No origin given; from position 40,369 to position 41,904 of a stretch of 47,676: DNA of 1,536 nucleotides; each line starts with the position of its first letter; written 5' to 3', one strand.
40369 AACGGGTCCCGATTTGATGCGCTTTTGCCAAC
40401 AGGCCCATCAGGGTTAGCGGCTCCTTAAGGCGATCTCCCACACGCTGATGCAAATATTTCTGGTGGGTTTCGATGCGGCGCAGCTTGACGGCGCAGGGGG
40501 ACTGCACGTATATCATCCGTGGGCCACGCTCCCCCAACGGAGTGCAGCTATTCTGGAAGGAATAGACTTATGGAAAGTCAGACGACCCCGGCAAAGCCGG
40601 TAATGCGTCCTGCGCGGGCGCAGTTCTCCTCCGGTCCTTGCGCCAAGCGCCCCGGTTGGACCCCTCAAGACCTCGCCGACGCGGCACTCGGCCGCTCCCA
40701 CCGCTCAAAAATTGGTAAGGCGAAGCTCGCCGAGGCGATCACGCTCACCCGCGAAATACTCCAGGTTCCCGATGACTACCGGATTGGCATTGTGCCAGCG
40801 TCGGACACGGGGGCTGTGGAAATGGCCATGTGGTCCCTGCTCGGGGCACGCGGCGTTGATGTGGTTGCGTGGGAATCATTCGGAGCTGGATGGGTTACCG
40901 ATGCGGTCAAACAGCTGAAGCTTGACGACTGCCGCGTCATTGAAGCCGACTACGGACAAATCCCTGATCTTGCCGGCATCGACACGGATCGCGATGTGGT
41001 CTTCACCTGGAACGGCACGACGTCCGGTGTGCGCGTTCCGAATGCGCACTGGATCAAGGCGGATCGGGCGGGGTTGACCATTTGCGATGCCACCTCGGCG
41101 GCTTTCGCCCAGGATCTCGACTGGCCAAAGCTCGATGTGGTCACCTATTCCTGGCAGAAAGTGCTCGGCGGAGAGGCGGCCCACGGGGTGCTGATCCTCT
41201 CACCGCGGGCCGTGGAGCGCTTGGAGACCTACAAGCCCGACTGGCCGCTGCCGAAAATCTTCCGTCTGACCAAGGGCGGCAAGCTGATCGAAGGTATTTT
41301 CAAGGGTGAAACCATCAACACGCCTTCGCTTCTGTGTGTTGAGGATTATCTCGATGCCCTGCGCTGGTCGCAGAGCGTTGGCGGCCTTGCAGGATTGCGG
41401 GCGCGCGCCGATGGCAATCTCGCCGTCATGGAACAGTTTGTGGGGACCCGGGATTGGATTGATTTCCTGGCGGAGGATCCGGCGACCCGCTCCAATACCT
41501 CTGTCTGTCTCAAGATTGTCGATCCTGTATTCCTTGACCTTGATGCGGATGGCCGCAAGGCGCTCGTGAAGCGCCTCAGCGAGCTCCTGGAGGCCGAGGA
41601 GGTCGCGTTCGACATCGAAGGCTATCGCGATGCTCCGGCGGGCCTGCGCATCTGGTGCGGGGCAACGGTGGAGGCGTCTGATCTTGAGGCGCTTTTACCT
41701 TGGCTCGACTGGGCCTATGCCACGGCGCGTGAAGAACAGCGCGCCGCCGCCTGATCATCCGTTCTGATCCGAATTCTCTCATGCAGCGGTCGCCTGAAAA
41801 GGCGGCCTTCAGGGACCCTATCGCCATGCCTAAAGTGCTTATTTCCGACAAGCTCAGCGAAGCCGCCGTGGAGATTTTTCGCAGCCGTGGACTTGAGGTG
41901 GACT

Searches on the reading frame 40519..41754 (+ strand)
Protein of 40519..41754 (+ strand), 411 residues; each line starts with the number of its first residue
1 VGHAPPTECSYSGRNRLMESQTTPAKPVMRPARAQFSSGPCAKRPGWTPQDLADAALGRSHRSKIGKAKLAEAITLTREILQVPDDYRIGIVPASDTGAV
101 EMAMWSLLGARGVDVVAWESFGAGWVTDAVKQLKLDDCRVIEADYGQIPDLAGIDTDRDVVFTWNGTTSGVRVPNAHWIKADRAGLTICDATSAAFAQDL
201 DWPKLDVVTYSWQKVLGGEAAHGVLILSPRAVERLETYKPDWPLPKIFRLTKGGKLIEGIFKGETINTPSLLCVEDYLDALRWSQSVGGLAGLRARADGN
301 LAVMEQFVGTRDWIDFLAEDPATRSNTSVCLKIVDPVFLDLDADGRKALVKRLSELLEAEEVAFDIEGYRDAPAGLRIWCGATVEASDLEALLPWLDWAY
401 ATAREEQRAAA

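Call 6: search_protein_families(library=pfam, proteins=[window:40519-41754:+])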
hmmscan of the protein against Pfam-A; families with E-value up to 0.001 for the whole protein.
window:40519-41754:+ (411 aa): 0 families

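Call 7: search_protein_families(library=ncbifam, proteins=[window:40519-41754:+])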
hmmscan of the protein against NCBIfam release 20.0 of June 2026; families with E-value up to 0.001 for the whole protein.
window:40519-41754:+ (411 aa): 6 families
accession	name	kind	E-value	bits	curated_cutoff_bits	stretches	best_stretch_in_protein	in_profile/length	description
NF002841.0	PRK03080.1-2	equivalog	6.6e-211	700.2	477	1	23-407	3-387/389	phosphoserine transaminase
TIGR01365.1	serC_2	equivalog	1.5e-204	679.2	448.2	1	30-402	1-373/374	phosphoserine transaminase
TIGR01366.1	serC_3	equivalog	1.5e-22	80.3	401.65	1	31-398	2-356/361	phosphoserine transaminase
NF003764.0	PRK05355.1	equivalog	1.8e-11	43.6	253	1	58-335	38-301/357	3-phosphoserine/phosphohydroxythreonine transaminase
TIGR01364.1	serC_1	equivalog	4.6e-11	42.2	443.6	1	60-336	37-304/358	phosphoserine transaminase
NF009112.0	PRK12462.1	equivalog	2.1e-06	26.8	563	1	56-336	38-310/365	phosphoserine transaminase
